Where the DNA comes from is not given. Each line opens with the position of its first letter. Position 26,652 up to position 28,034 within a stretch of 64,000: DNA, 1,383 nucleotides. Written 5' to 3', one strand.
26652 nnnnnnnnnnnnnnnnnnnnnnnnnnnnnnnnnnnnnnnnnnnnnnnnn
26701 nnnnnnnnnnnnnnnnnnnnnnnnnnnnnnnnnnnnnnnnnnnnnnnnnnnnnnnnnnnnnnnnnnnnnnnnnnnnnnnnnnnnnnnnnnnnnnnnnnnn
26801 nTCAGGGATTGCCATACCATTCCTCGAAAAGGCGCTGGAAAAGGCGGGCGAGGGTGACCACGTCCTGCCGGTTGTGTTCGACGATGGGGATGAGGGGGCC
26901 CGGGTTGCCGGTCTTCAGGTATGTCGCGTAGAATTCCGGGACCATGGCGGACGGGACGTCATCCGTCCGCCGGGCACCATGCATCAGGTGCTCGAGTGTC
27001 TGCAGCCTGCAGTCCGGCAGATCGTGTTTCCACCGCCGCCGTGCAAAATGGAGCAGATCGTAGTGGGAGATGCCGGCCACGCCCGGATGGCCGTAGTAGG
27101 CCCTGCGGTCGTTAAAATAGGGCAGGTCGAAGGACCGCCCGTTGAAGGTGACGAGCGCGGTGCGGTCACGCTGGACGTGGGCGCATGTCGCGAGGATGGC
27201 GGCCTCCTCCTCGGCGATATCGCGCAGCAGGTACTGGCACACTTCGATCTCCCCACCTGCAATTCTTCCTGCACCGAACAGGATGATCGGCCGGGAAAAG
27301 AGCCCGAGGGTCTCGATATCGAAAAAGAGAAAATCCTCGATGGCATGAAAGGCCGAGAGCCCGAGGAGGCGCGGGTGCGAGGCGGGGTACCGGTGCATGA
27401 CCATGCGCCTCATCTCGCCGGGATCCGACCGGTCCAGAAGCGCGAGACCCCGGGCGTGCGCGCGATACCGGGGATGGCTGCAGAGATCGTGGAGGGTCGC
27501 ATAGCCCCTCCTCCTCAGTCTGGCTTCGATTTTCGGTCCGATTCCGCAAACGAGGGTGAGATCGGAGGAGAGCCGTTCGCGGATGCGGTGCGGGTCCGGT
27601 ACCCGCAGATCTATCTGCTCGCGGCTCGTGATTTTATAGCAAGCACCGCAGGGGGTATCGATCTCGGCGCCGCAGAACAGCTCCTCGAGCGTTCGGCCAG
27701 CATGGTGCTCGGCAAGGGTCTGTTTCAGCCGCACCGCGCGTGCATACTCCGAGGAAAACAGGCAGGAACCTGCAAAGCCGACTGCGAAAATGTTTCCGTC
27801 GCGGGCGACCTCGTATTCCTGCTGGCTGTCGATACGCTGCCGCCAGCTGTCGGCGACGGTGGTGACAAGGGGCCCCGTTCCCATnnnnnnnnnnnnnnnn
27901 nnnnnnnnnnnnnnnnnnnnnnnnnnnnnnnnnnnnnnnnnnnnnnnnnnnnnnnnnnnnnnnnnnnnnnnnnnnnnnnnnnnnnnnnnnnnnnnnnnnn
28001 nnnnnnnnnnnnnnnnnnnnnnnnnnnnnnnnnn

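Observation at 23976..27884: Overlapping exonuclease - DUF1998 helicase - THEP1 NTPase operon (MrfB/MrfA-like) in an archaeon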

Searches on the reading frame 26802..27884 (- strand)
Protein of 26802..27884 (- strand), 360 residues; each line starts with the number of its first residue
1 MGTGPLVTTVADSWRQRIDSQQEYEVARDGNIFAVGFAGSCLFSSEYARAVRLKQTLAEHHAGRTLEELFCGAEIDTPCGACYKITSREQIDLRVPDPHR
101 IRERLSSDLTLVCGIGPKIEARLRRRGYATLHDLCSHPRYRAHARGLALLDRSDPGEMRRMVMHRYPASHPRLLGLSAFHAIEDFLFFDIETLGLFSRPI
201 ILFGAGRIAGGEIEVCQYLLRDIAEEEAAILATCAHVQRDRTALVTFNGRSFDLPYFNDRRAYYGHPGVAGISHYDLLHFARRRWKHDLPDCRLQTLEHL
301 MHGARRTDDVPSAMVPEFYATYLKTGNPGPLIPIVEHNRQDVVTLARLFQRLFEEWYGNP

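Call 6: search_protein_families(library=padloc, proteins=[window:26802-27884:-], max_evalue=0.01)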
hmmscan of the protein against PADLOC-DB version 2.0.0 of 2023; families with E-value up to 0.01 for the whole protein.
window:26802-27884:- (360 aa): 0 families

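Call 13: search_solved_structures(query=window:26802-27884:-, max_evalue=0.01, show_alignments=1)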
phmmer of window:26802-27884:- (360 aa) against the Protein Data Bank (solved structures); distinct sequences matched with E-value up to 0.01: 1.
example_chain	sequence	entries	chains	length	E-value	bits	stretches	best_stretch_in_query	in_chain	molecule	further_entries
8un9_A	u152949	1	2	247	3e-23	86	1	183-351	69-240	Exonuclease MrfB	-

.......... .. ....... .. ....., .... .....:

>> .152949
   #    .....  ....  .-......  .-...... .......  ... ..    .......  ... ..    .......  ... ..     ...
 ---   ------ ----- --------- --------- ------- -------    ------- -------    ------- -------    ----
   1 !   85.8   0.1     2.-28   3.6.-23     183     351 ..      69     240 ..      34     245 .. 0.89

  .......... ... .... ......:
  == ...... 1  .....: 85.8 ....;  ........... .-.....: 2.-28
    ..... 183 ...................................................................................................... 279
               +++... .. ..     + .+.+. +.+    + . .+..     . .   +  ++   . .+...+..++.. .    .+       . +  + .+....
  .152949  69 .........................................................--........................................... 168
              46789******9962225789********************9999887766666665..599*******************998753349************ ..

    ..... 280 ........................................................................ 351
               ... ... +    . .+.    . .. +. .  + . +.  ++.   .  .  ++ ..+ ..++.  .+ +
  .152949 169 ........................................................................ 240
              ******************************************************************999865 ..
